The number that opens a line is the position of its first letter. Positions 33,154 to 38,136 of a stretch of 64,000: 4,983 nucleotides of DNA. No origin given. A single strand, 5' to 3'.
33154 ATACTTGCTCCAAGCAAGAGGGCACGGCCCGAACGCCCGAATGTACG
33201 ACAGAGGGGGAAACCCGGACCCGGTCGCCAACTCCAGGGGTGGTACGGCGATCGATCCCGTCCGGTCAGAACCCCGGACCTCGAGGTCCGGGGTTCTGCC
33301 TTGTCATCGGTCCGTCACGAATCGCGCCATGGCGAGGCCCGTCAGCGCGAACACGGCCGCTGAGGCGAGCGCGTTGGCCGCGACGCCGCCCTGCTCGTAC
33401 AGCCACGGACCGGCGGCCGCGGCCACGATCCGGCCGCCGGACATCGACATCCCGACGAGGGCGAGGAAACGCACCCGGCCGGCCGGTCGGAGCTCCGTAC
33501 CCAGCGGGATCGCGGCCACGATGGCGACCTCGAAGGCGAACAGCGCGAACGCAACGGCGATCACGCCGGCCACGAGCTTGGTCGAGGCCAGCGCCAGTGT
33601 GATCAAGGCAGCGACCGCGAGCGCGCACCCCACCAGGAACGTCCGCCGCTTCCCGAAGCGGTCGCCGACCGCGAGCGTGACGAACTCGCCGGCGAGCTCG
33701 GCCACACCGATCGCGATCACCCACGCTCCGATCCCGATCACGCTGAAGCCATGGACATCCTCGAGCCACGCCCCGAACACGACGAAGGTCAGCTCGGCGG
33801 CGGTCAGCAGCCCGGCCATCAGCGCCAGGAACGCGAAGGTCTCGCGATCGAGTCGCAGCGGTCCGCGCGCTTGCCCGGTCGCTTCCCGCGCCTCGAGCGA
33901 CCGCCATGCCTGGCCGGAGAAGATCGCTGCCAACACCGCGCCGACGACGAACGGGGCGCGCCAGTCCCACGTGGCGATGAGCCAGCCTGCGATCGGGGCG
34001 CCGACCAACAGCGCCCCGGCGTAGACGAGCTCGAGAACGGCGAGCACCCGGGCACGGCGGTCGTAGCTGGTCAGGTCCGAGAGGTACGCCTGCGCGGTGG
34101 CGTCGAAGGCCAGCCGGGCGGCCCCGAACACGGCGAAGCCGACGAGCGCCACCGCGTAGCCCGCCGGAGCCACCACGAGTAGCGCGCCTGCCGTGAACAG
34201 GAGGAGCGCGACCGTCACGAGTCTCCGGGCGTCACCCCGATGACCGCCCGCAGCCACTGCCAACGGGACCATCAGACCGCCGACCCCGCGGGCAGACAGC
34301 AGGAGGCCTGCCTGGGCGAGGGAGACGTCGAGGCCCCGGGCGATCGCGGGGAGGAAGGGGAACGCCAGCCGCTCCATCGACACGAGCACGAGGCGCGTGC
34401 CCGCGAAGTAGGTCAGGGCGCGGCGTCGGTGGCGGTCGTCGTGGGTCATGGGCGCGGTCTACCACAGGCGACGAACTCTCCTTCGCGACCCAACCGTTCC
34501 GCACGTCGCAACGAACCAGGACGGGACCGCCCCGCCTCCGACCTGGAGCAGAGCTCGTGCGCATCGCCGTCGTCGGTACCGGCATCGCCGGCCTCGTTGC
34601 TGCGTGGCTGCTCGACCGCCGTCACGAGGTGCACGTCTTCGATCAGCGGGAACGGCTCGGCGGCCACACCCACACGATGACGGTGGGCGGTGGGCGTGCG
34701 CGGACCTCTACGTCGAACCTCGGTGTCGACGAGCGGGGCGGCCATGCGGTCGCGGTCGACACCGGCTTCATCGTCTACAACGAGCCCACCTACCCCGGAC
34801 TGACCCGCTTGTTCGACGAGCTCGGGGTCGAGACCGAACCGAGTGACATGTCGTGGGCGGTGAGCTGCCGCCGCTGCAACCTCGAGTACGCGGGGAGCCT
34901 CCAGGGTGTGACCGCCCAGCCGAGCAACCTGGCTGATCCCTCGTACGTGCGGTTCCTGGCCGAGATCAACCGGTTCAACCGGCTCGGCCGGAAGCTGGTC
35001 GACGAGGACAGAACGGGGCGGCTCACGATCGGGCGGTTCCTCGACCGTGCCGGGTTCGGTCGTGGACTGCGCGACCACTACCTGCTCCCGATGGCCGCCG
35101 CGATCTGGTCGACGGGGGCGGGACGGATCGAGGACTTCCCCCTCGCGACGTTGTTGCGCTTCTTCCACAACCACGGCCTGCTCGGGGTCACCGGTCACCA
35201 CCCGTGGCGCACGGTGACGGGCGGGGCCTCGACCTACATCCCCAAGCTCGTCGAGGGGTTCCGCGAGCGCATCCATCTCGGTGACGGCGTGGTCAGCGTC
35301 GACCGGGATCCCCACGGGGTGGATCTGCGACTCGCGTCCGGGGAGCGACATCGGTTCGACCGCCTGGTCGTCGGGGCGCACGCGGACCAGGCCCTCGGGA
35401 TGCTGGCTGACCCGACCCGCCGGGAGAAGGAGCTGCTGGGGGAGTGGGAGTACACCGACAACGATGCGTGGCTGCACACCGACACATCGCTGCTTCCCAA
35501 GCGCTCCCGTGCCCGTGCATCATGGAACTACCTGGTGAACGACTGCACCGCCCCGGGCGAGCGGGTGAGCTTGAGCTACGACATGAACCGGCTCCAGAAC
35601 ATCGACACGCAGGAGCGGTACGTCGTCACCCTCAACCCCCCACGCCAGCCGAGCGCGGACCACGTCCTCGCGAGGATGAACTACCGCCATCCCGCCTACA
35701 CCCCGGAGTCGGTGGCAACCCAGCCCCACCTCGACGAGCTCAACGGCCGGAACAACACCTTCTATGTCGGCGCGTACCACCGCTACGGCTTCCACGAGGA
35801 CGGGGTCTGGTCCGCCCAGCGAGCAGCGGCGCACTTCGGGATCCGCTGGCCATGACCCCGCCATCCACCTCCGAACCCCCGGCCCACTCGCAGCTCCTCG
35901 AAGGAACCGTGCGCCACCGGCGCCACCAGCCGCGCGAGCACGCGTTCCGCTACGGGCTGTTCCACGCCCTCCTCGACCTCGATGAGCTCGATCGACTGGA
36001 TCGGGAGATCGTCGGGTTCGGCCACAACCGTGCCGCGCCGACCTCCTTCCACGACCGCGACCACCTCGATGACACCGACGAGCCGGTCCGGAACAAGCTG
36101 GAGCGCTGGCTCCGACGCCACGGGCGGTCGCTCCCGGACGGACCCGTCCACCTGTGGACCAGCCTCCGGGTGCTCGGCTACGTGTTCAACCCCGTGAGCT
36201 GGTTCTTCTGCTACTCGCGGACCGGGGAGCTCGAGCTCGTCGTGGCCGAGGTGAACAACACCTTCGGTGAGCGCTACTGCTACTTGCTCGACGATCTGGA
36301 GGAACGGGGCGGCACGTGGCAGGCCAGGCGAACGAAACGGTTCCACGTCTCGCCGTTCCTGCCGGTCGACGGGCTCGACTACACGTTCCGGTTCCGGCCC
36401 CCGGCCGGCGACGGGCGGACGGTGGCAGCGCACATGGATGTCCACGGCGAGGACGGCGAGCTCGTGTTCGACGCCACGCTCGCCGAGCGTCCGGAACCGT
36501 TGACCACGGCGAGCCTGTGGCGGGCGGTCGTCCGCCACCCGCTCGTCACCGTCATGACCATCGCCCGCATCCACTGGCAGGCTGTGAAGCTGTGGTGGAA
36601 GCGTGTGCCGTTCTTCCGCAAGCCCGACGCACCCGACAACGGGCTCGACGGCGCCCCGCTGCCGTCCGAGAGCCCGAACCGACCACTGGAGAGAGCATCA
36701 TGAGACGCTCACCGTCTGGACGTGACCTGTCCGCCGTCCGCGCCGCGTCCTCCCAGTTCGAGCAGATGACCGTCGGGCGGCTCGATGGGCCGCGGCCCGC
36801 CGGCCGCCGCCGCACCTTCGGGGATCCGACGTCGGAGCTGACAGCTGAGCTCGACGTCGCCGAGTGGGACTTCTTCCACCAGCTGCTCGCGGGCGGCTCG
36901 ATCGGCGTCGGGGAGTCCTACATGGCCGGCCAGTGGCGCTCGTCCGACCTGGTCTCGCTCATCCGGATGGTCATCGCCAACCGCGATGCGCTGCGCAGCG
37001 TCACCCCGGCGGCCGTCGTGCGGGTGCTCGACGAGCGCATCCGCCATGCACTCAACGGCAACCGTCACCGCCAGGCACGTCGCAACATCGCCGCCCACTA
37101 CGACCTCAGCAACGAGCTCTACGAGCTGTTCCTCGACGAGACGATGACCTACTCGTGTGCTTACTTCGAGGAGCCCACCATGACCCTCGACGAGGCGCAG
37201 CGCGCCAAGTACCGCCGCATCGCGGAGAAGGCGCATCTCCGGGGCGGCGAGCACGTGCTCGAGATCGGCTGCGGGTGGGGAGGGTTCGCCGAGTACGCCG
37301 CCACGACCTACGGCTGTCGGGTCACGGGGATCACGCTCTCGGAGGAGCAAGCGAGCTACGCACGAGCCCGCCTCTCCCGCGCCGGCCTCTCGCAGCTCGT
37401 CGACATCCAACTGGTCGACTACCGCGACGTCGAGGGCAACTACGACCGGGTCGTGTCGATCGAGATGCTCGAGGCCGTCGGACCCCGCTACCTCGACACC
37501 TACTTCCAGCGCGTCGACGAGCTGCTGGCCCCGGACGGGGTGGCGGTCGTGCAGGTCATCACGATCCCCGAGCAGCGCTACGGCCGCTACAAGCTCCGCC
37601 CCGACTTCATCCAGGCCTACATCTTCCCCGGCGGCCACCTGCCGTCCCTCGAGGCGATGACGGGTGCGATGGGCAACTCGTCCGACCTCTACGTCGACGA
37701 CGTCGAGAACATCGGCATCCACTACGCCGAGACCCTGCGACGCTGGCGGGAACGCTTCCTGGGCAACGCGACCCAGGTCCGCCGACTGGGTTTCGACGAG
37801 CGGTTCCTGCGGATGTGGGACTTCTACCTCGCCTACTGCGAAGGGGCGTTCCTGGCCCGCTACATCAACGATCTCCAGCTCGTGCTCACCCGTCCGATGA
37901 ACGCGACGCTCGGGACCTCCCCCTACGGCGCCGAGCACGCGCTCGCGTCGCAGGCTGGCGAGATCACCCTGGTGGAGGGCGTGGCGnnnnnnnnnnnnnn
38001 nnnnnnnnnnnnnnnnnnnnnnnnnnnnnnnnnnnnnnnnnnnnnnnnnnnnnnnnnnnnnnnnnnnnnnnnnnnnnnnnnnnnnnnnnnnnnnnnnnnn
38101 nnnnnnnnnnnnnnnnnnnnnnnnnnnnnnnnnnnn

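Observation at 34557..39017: Four overlapping genes resembling a complete methylated furan-fatty-acid pathway (UfaD-like, UfaO-like, two CFA-synthase-like methylases)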

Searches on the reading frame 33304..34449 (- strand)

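Call 14: search_protein_families(library=pfam, proteins=[window:33304-34449:-], max_evalue=0.00001)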
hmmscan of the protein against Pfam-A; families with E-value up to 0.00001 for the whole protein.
window:33304-34449:- (381 aa): 1 family
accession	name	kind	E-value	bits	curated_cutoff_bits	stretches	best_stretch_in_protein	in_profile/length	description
PF07690.21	MFS_1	-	1.4e-29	103.6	33.4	2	25-314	11-313/347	Major Facilitator Superfamily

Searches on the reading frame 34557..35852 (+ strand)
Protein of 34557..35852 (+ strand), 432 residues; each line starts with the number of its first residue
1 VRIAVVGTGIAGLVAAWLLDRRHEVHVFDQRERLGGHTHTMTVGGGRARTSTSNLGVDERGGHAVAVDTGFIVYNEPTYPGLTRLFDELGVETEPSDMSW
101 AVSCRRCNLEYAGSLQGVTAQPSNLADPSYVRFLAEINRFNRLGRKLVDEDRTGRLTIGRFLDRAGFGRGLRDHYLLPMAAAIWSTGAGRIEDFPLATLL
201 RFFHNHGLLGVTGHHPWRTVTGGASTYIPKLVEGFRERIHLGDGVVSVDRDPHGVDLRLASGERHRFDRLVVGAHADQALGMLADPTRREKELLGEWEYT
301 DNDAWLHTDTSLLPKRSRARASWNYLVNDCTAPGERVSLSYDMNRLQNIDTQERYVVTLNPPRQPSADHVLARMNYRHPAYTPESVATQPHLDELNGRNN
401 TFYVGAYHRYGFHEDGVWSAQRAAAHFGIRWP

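Call 4: search_protein_families(library=pfam, proteins=[window:34557-35852:+])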
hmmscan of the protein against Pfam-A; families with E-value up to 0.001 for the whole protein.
window:34557-35852:+ (432 aa): 4 families
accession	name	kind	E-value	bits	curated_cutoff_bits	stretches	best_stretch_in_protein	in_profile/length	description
PF01593.30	Amino_oxidase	-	5.7e-18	65.9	19.8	1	10-425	1-440/443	Flavin containing amine oxidoreductase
PF13450.12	NAD_binding_8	-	1.2e-13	51.5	21.9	1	5-89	1-68/68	NAD(P)-binding Rossmann-like domain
PF01266.30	DAO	-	0.00011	22.3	27.9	0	2-39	1-39/353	FAD dependent oxidoreductase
PF13454.12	NAD_binding_9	-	0.00087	19.7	21.8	0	4-38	1-40/155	FAD-NAD(P)-binding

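Call 5: search_protein_families(library=ncbifam, proteins=[window:34557-35852:+])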
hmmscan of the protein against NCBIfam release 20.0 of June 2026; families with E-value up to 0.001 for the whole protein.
window:34557-35852:+ (432 aa): 16 families
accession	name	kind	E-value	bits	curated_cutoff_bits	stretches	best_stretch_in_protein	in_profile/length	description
NF008841.0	PRK11883.1-1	equivalog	8.7e-12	44.7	517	1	1-47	4-54/453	protoporphyrinogen oxidase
NF005560.0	PRK07233.1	equivalog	5.1e-09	35.5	252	1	1-45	1-46/435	hypothetical protein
NF009410.0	PRK12771.1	subfamily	2.6e-06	26.3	516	1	2-37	140-176/566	NAD(P)-binding protein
NF005566.0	PRK07236.1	subfamily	4.8e-06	25.7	333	0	237-274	113-149/386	hypothetical protein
TIGR00562.1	proto_IX_ox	equivalog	1e-05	24.3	97.85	1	3-43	5-48/470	protoporphyrinogen oxidase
TIGR03467.1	HpnE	equivalog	1.6e-05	24.4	283.05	1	3-44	1-43/430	hydroxysqualene dehydroxylase HpnE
NF005243.0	PRK06753.1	equivalog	1.6e-05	24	365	1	1-35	1-36/374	hypothetical protein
NF008845.0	PRK11883.1-5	equivalog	3.9e-05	22.1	560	0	2-43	6-54/468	protoporphyrinogen oxidase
NF009454.0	PRK12814.1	equivalog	9.2e-05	21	916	1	2-37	195-231/657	putative NADPH-dependent glutamate synthase small subunit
NF045599.1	bili_reduct_long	exception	0.00013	20.3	750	1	2-39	383-421/641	bilirubin reductase, long form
TIGR02734.1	crtI_fam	subfamily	0.00026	19.8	238.1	1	4-45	2-44/504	phytoene desaturase family protein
NF005313.0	PRK06847.1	subfamily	0.00034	19.7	372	0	238-274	123-158/375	hypothetical protein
NF045663.1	diclust_near_Sec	equivalog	0.00044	18.4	530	1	2-41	108-148/759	pyridine nucleotide-disulfide oxidoreductase/dicluster-binding protein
NF005547.0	PRK07208.1-3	equivalog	0.00057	18.7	380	1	2-45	6-50/465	hypothetical protein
NF005761.0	PRK07588.1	equivalog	0.00085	18.3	454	0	1-34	1-35/392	FAD-binding domain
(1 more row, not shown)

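Call 19: search_solved_structures(query=window:34557-35852:+, max_evalue=0.001)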
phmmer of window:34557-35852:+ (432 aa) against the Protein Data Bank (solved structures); distinct sequences matched with E-value up to 0.001: 3.
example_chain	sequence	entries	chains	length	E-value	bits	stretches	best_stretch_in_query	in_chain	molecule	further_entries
6f7l_A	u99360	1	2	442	1.1e-32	116.7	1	2-430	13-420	Amine oxidase LkcE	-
6f7v_A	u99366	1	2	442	1.6e-32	116.1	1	2-430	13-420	LkcE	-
6f32_A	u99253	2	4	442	1.7e-32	116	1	2-430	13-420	Amine oxidase LkcE | LkcE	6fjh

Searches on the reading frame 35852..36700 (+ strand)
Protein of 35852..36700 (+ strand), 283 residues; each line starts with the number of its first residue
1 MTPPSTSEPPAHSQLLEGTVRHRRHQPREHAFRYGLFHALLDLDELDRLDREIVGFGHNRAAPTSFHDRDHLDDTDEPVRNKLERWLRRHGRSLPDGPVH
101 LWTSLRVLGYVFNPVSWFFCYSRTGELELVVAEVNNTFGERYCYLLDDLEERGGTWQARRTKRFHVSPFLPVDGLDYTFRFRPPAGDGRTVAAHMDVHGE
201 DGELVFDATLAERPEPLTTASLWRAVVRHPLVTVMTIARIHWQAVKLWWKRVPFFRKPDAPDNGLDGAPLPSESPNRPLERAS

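Call 4: search_protein_families(library=pfam, proteins=[window:35852-36700:+])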
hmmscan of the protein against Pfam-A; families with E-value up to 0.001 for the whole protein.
window:35852-36700:+ (283 aa): 1 family
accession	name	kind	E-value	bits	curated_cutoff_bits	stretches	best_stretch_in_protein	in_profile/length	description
PF07103.16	DUF1365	-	5.3e-81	272.1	25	1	15-259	1-234/235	Protein of unknown function (DUF1365)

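Call 5: search_protein_families(library=ncbifam, proteins=[window:35852-36700:+])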
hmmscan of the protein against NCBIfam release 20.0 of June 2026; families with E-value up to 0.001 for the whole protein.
window:35852-36700:+ (283 aa): 0 families

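Call 18: search_solved_structures(query=window:35852-36700:+, max_evalue=0.1)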
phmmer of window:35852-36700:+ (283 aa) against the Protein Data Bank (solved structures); distinct sequences matched with E-value up to 0.1: 0.

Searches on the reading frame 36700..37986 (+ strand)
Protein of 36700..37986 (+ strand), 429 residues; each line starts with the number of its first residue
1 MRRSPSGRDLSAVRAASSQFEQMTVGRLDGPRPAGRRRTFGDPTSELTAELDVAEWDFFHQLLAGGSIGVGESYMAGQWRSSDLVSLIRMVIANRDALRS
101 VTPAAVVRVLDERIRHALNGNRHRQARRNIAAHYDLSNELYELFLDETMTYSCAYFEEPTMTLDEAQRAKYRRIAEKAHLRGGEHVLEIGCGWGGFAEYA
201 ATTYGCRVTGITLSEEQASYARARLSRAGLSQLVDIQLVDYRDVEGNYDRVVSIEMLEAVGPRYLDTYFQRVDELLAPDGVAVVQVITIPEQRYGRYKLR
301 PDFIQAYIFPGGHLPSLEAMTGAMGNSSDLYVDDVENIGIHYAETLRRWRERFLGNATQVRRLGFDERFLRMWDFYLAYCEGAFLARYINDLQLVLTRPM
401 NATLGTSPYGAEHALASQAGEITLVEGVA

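Call 4: search_protein_families(library=pfam, proteins=[window:36700-37986:+])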
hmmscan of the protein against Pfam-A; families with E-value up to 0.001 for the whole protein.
window:36700-37986:+ (429 aa): 7 families
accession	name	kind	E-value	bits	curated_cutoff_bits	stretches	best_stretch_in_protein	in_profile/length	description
PF02353.26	CMAS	-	5.5e-94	315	27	1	123-393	3-272/273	Mycolic acid cyclopropane synthetase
PF13649.12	Methyltransf_25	-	3e-14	53.9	27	1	186-280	1-97/97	Methyltransferase domain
PF08242.18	Methyltransf_12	-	1.2e-12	48.8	30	1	187-281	1-97/98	Methyltransferase domain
PF08241.18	Methyltransf_11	-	2.8e-12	47.5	21.2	1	187-283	1-94/95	Methyltransferase domain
PF13489.12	Methyltransf_23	-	6.8e-10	39.4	27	1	170-289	12-121/164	Methyltransferase domain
PF13847.12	Methyltransf_31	-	5.7e-07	29.8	27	1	181-287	2-112/145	Methyltransferase domain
PF01728.25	FtsJ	-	7.5e-06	26.4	24.1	1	170-221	8-60/181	FtsJ-like methyltransferase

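Call 5: search_protein_families(library=ncbifam, proteins=[window:36700-37986:+])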
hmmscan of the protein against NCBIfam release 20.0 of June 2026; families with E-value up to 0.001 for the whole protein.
window:36700-37986:+ (429 aa): 15 families
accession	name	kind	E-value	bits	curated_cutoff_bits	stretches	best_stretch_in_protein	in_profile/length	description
NF053839.1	CPFASynBruc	equivalog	1.1e-102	344.1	600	1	25-404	15-390/410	cyclopropane fatty acid synthase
NF008686.0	PRK11705.1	equivalog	5.4e-94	315.4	400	1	49-398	37-372/383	cyclopropane fatty acyl phospholipid synthase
NF040703.1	cyclopro_CfaB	exception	5.2e-76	256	650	1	68-408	53-386/393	C17 cyclopropane fatty acid synthase CfaB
NF040660.1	mycolic_MTase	equivalog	1.2e-52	179.3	390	1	128-396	6-281/283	cyclopropane mycolic acid synthase family methyltransferase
NF043040.1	corrin_prot_MT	hypoth_equivalog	2.2e-15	56.7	180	1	161-296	22-159/216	corrinoid protein-associated methyltransferase CpaM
NF041675.1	sarc_dimgly_tmase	equivalog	2.8e-10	40.6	550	1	155-245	39-129/278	sarcosine/dimethylglycine N-methyltransferase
TIGR01983.1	UbiG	equivalog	1.1e-08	34.6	102.95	1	168-287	49-154/228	bifunctional 2-polyprenyl-6-hydroxyphenol methylase/3-demethylubiquinol 3-O-methyltransferase UbiG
NF045825.1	FAmtase_mtf2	equivalog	9e-08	31.6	400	1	152-281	21-155/248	fatty-acid O-methyltransferase Mtf2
NF041943.1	GPPMT_Stmyces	equivalog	1.2e-07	31.9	400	1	178-248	73-143/272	geranyl diphosphate 2-C-methyltransferase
TIGR02021.1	BchM-ChlM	equivalog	2.8e-07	30.2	158.9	1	180-257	52-128/218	magnesium protoporphyrin IX methyltransferase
NF045823.1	PthPhpthDimycoMt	equivalog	1.1e-06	28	300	1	150-281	27-163/256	phthiotriol/phenolphthiotriol dimycocerosates methyltransferase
NF045667.1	MTase_DVU1556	equivalog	1.3e-05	24.8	155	1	172-227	12-67/213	DVU_1556 family methyltransferase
NF001453.0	PRK00312.1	equivalog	0.00012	21.7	188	1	172-280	70-178/217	protein-L-isoaspartate(D-aspartate) O-methyltransferase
TIGR04188.1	methyltr_grsp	subfamily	0.00017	21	380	1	173-262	98-189/363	ATP-grasp peptide maturase system methyltransferase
NF047649.1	MTase_UXPK_star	exception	0.00039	19.5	460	1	179-239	74-135/283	methyltransferase/UXPK-star double selenoprotein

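Call 17: search_solved_structures(query=window:36700-37986:+, max_evalue=0.00001, show_alignments=1)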
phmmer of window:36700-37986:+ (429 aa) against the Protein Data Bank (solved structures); distinct sequences matched with E-value up to 0.00001: 27.
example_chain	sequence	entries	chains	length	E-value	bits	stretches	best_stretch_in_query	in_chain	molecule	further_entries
6bqc_A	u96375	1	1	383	7.1e-64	219.3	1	48-400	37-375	Cyclopropane-fatty-acyl-phospholipid synthase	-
7qos_A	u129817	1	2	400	2.8e-58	200.9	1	53-387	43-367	Cyclopropane-fatty-acyl-phospholipid synthase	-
5z9o_A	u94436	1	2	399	4.2e-58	200.3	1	112-399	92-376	Cyclopropane-fatty-acyl-phospholipid synthase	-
7l9u_A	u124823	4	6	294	1.5e-42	149.1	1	132-397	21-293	S-adenosylmethionine-dependent methyltransferase UmaA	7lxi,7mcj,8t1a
1kp9_A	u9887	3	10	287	1.4e-39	139.3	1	128-391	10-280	CYCLOPROPANE-FATTY-ACYL-PHOSPHOLIPID SYNTHASE 1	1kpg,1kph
1kpi_A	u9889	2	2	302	5.6e-39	137.3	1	127-396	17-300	CYCLOPROPANE-FATTY-ACYL-PHOSPHOLIPID SYNTHASE 2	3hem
2fk7_A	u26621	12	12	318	4.5e-38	134.4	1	122-389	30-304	methoxy mycolic acid synthase 4 | Hydroxymycolate synthase MmaA4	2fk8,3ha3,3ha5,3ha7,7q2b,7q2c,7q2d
1l1e_A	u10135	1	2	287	3.1e-37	131.6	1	129-387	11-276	mycolic acid synthase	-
1tpy_A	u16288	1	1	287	4.3e-36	127.8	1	129-396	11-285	methoxy mycolic acid synthase 2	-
8raq_A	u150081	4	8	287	1.1e-35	126.5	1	132-397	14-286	Mycolic acid methyltransferase MmaA1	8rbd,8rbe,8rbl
6gkv_A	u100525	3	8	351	7.3e-22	81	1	131-381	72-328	Coclaurine N-methyltransferase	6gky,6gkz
6p3m_A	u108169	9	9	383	1e-21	80.4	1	133-361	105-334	tetrahydroprotoberberine N-methyltransferase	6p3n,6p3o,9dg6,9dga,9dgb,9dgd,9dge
9whw_B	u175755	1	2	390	2.5e-21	79.2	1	125-361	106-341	N-methyltransferase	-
9dg9_A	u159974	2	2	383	4.7e-21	78.3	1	133-361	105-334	Tetrahydroprotoberberine N-methyltransferase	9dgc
9wj7_B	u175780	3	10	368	6.4e-21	77.9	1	133-360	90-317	N-methyltransferase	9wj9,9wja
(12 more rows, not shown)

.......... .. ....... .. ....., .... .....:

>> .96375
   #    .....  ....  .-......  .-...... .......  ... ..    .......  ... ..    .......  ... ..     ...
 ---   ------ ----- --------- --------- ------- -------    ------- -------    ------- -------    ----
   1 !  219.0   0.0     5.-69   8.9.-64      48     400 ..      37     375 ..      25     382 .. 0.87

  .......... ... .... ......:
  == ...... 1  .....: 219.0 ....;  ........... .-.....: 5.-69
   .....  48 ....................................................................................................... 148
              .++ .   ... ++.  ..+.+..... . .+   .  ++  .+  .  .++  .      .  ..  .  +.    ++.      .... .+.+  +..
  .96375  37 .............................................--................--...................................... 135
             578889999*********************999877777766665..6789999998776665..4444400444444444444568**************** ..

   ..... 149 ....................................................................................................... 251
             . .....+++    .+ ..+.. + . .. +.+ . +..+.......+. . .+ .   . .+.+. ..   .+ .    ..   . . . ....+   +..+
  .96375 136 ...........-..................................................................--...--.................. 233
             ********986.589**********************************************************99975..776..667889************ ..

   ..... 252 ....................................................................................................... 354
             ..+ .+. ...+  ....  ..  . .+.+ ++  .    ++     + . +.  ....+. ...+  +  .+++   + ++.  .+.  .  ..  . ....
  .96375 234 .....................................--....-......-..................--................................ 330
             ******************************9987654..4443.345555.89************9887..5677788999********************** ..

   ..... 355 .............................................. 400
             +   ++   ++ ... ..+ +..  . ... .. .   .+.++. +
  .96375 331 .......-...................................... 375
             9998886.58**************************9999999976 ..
